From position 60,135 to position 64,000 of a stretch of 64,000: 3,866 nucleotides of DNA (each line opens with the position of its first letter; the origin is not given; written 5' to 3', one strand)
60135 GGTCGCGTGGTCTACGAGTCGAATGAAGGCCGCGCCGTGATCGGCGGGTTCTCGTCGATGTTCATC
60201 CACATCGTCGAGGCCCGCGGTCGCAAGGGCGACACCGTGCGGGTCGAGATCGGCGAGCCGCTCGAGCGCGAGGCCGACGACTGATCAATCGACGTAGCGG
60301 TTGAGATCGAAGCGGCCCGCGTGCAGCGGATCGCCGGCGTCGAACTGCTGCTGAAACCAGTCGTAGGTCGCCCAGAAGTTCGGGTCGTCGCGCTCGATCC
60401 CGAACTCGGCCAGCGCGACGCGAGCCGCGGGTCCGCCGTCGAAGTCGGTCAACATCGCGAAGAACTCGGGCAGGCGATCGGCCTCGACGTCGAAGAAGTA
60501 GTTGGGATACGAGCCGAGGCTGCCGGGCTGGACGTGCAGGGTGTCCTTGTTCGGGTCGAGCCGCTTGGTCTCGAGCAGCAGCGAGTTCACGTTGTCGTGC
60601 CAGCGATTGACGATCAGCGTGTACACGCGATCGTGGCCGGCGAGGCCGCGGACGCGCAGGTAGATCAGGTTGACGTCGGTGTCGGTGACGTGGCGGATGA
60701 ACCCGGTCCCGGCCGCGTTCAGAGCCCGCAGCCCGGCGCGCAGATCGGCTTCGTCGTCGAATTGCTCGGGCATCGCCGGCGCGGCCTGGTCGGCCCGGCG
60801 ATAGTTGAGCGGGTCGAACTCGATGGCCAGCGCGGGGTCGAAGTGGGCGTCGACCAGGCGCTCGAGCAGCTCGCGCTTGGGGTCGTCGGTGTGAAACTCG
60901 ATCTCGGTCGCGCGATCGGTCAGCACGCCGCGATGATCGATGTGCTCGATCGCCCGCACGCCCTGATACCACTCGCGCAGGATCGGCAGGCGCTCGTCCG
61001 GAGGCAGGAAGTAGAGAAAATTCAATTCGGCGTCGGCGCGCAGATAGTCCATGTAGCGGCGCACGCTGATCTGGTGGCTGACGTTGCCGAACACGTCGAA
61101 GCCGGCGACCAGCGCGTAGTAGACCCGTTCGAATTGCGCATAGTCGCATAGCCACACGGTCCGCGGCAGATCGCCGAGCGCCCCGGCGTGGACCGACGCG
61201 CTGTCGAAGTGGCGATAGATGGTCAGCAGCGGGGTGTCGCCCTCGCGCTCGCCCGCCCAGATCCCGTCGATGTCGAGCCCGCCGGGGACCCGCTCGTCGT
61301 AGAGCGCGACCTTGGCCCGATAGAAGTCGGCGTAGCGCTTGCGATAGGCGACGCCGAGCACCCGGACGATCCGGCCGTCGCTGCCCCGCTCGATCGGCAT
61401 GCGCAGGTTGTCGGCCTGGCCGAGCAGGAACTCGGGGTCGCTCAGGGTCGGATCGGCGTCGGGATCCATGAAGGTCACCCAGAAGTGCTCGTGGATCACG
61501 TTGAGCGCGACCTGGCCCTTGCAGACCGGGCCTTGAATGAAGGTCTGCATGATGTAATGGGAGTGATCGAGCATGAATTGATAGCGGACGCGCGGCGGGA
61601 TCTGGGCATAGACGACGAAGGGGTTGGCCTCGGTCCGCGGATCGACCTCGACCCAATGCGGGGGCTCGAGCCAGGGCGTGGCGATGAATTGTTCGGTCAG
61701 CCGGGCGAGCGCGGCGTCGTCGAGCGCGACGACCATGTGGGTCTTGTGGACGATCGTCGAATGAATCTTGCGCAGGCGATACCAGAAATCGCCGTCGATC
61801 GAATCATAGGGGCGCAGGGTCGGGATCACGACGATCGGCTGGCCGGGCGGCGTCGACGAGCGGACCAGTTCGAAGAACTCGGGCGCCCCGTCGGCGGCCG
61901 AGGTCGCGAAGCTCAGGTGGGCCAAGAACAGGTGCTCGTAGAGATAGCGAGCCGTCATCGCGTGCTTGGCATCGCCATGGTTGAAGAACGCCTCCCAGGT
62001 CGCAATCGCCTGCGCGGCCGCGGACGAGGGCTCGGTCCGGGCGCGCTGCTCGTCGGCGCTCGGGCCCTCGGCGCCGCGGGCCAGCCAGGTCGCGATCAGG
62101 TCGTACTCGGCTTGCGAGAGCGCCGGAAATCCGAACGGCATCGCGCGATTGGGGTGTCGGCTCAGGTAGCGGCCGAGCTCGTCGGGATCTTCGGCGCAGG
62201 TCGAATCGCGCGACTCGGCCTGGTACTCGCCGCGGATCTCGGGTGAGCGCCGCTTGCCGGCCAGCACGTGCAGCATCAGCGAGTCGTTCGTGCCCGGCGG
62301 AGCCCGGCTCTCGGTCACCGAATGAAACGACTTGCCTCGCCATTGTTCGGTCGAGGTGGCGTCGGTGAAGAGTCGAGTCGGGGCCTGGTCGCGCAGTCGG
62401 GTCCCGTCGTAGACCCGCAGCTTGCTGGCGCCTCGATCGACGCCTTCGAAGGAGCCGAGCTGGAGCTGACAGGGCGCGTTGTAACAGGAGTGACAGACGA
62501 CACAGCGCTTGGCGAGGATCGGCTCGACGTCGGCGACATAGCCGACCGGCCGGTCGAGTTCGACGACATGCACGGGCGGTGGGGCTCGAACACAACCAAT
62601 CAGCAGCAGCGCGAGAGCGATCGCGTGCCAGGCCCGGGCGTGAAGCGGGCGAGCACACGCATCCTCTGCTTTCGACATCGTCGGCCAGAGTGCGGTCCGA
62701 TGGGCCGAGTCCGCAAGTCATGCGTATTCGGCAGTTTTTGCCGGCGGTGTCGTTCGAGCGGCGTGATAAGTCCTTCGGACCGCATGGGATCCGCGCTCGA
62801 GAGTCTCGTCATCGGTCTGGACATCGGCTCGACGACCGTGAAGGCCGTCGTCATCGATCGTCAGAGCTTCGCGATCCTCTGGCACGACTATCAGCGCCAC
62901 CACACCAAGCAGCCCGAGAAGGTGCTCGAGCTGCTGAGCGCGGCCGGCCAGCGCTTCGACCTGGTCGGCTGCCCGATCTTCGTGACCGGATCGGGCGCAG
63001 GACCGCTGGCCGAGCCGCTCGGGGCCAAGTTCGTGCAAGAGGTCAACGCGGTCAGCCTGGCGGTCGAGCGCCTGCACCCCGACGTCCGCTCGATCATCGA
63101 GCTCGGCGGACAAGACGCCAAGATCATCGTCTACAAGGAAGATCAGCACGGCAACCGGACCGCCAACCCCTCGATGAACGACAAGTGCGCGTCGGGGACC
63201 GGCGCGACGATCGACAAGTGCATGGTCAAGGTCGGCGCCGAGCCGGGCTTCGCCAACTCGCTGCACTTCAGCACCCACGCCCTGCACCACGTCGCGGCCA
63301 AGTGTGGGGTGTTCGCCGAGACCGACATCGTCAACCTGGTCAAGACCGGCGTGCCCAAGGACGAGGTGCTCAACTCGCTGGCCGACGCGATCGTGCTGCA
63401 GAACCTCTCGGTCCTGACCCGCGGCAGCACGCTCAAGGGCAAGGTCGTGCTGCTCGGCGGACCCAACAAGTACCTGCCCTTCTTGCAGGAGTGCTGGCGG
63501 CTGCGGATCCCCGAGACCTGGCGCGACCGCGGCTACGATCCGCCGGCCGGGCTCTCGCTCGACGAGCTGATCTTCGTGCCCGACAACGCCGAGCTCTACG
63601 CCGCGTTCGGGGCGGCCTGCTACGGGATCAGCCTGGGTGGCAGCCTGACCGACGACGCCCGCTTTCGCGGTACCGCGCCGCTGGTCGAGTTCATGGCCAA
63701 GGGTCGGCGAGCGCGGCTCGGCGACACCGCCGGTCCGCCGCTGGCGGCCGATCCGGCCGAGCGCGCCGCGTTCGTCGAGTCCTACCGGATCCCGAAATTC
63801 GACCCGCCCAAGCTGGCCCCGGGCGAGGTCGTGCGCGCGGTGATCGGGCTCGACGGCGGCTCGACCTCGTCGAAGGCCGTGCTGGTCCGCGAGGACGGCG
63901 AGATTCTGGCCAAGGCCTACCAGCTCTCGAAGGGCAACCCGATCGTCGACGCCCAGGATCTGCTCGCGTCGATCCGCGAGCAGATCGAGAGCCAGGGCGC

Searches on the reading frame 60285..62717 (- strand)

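Call 15: search_protein_families(library=pfam, proteins=[window:60285-62717:-], max_evalue=0.0001)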
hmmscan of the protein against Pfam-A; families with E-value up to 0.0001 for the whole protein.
window:60285-62717:- (810 aa): 1 family
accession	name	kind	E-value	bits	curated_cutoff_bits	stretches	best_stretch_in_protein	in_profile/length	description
PF06934.16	CTI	-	5.3e-232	772.7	25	1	112-808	2-690/692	Fatty acid cis/trans isomerase (CTI)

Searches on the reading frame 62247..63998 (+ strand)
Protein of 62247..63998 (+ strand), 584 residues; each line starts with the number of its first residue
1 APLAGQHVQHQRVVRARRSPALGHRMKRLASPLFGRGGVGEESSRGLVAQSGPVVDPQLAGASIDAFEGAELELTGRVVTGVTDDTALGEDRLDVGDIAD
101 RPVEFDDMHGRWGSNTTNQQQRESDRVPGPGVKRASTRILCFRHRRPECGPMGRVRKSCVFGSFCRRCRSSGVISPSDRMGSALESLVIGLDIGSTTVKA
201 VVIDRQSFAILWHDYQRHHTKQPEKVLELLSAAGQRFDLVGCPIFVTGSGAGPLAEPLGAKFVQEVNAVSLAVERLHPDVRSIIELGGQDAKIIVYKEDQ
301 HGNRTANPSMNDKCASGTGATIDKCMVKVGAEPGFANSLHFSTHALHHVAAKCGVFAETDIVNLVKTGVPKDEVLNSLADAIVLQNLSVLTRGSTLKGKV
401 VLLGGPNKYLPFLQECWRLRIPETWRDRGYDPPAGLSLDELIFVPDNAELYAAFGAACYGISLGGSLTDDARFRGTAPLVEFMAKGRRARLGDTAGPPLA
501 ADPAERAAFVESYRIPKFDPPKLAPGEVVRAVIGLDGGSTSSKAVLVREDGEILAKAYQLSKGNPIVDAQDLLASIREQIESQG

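Call 69: search_protein_families(library=pfam, proteins=[window:62247-63998:+], max_evalue=0.0001)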
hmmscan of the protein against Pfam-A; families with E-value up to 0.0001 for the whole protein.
window:62247-63998:+ (584 aa): 2 families
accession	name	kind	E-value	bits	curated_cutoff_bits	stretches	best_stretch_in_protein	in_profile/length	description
PF01869.26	BcrAD_BadFG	-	4.7e-29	102.2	31.5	2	189-411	1-235/271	BadF/BadG/BcrA/BcrD ATPase family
PF00370.27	FGGY_N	-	5.9e-06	26.5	28.8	0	188-224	2-37/245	FGGY family of carbohydrate kinases, N-terminal domain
